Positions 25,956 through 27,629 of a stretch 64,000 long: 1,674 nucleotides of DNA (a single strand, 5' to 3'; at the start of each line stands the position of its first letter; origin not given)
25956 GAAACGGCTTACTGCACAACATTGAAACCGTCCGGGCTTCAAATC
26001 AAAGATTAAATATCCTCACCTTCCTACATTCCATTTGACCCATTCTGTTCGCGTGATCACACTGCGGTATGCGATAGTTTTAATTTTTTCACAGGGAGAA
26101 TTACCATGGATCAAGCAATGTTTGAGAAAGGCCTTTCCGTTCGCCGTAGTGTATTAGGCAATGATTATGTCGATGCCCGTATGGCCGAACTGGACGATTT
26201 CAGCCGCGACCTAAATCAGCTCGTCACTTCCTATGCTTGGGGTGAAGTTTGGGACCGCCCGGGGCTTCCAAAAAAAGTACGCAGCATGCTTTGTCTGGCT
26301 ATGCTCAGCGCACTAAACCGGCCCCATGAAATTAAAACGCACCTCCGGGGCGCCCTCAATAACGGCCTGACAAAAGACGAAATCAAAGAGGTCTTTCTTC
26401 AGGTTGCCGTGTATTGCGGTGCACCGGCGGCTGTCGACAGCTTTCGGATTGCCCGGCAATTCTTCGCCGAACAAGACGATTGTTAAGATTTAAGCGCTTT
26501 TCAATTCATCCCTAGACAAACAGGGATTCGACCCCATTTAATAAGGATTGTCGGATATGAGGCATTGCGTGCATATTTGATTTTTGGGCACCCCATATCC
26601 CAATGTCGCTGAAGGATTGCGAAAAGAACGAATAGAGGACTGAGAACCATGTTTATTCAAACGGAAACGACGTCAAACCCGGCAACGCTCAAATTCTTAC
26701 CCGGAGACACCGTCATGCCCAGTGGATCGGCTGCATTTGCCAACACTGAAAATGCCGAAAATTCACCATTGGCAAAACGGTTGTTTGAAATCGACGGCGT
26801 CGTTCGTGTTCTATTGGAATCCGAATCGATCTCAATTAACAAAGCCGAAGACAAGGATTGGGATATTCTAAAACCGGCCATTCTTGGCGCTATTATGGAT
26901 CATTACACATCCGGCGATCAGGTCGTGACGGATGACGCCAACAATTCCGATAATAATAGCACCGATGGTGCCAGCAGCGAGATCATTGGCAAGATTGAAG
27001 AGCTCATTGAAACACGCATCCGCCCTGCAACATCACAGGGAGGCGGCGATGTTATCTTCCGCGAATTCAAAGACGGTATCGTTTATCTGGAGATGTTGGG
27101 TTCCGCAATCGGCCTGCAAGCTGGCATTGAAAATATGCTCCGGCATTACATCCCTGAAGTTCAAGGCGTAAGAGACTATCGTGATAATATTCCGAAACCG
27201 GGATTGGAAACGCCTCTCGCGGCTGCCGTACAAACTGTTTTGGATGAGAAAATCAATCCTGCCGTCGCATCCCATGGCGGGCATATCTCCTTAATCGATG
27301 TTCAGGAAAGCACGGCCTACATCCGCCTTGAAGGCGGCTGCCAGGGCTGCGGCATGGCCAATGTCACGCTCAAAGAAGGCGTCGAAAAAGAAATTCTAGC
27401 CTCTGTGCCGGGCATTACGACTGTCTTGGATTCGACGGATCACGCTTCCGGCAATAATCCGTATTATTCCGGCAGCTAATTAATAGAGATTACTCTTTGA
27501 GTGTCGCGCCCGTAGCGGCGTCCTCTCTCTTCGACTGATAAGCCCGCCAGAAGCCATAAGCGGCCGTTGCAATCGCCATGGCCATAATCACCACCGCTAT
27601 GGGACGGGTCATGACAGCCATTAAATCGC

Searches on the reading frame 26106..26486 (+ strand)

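Call 46: search_protein_families(library=pfam, proteins=[window:26106-26486:+], max_evalue=0.0001)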
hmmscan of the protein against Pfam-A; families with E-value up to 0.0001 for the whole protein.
window:26106-26486:+ (126 aa): 1 family
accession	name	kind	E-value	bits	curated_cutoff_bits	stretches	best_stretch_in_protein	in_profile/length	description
PF02627.25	CMD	-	6.7e-23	80.9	23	1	35-117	2-83/84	Carboxymuconolactone decarboxylase family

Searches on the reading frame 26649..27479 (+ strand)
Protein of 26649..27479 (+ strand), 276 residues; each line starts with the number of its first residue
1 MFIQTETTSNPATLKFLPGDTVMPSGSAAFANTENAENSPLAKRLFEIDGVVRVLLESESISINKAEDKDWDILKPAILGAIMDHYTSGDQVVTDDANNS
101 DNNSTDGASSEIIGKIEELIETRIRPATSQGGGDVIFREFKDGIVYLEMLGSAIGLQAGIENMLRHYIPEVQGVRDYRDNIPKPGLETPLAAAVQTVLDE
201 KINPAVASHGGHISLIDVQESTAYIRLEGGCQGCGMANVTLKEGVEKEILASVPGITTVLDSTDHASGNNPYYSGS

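Call 40: search_protein_families(library=pfam, proteins=[window:26649-27479:+], max_evalue=0.0001)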
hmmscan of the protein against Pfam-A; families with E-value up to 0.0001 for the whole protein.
window:26649-27479:+ (276 aa): 2 families
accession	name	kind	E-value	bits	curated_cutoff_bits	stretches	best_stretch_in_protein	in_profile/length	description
PF01106.22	NifU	-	8.5e-37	125.6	27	2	194-259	1-66/67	NifU-like domain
PF08712.16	Nfu_N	-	1.1e-26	93.1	27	1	3-89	1-88/88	Scaffold protein Nfu/NifU N terminal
